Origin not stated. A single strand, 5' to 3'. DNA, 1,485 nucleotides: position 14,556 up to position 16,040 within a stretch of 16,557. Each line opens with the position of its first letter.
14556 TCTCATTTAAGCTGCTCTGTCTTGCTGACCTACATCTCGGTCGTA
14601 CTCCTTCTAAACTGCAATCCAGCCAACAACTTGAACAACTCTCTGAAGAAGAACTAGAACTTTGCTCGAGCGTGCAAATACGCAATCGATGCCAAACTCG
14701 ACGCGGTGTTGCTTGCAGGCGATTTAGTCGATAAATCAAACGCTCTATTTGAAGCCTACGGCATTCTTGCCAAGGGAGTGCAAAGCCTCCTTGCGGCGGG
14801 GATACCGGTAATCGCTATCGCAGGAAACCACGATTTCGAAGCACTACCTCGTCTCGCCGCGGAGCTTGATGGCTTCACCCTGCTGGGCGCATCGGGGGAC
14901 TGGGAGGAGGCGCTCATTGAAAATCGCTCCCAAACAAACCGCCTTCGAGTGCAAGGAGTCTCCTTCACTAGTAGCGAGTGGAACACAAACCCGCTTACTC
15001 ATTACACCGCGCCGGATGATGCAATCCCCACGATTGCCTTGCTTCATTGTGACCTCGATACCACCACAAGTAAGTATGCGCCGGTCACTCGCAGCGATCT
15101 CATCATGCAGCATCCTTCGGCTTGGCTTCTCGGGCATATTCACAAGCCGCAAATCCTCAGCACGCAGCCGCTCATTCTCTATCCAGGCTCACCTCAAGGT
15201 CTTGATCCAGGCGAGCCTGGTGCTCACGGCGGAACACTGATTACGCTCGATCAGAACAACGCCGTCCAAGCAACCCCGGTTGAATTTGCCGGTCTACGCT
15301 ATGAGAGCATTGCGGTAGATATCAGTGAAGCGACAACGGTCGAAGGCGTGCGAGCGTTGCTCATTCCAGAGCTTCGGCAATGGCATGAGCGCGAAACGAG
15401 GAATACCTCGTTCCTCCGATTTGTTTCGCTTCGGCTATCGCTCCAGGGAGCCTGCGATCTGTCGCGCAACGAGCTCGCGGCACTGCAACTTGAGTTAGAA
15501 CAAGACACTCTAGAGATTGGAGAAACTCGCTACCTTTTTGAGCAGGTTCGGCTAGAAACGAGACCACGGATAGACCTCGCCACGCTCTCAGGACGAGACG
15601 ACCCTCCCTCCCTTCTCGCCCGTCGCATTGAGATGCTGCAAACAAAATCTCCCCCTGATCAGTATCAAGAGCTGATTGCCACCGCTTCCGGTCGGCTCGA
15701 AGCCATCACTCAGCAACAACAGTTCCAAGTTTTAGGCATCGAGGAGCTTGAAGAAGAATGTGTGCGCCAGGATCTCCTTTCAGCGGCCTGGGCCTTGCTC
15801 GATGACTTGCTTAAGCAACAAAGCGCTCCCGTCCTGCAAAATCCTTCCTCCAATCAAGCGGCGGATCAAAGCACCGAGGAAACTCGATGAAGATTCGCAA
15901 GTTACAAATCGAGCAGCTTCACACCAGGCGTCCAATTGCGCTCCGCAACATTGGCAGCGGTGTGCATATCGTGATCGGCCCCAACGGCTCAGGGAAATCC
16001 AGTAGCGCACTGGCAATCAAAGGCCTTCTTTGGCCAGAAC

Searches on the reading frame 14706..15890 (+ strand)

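Call 43: search_protein_families(library=pfam, proteins=[window:14706-15890:+], max_evalue=0.001)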
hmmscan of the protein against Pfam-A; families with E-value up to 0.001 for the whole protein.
window:14706-15890:+ (394 aa): 2 families
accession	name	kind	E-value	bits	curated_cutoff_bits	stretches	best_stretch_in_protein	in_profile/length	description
PF00149.33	Metallophos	-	9.9e-07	29.8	21.5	1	2-148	35-191/191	Calcineurin-like phosphoesterase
PF12850.12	Metallophos_2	-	3.2e-05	24.4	27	1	28-171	45-143/154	Calcineurin-like phosphoesterase superfamily domain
